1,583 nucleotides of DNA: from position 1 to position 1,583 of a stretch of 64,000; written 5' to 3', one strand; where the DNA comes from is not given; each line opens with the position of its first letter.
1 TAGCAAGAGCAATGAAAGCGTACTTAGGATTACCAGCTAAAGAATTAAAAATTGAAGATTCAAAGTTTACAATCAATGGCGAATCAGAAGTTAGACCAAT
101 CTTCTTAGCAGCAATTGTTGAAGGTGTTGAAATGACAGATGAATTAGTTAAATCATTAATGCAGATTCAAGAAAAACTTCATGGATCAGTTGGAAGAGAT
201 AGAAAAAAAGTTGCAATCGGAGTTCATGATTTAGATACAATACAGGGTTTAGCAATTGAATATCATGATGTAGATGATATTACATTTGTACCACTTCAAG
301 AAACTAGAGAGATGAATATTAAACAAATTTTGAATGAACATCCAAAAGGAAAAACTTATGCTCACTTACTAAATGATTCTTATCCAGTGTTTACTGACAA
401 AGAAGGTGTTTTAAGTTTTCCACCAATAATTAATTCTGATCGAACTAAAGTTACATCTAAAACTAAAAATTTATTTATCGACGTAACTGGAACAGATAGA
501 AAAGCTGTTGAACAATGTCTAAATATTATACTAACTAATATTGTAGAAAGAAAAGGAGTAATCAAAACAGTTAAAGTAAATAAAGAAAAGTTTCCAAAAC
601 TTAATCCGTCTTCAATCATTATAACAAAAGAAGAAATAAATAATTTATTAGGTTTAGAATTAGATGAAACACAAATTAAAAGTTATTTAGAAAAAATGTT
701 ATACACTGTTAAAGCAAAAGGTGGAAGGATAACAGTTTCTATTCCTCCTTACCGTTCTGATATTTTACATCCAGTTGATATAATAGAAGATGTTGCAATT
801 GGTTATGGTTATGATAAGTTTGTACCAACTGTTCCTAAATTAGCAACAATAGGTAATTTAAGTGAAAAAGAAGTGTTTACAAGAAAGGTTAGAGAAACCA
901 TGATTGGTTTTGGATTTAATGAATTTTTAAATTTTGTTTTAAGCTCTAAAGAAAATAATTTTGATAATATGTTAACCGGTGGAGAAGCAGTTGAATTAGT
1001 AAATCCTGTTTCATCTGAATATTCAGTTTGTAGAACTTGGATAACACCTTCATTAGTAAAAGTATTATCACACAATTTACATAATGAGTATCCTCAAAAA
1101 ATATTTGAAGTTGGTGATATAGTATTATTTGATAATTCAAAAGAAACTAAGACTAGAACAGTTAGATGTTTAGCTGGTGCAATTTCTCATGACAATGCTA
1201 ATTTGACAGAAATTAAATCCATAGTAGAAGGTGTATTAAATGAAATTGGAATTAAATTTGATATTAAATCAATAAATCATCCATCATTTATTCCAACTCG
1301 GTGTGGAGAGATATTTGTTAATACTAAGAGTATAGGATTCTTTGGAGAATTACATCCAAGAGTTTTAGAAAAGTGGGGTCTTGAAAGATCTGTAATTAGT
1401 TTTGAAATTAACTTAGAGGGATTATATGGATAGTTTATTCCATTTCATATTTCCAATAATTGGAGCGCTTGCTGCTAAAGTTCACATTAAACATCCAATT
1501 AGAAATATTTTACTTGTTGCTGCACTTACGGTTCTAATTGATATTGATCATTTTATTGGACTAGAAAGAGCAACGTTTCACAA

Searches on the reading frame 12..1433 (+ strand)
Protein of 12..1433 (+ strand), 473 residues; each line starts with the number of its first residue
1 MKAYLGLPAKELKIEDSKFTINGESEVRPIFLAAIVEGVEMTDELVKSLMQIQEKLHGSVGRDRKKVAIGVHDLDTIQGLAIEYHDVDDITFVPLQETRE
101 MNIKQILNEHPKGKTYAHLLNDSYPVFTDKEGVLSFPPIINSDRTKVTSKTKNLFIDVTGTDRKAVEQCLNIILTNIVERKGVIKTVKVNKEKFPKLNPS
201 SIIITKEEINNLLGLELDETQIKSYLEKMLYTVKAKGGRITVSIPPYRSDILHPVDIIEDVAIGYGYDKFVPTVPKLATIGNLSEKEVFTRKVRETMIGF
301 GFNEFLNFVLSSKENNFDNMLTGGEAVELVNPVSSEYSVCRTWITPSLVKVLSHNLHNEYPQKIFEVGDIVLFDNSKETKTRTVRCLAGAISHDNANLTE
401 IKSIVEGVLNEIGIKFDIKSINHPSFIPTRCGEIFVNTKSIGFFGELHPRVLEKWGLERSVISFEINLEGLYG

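Call 33: search_protein_families(library=pfam, proteins=[window:12-1433:+], max_evalue=0.00001)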
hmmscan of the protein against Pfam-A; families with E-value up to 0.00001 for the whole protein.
window:12-1433:+ (473 aa): 4 families
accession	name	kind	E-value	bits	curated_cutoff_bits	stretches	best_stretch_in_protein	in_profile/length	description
PF17759.6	tRNA_synthFbeta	-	8.2e-48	163.1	22.4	1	273-468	4-214/214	Phenylalanyl tRNA synthetase beta chain CLM domain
PF03484.21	B5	-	4.7e-22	78.4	28.6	1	204-267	3-67/67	tRNA synthetase B5 domain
PF03483.22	B3_4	-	3.9e-10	40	29.3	1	67-168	51-134/174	B3/4 domain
PF01409.25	tRNA-synt_2d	-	3.7e-06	27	19.8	0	281-469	14-220/246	tRNA synthetases class II core domain (F)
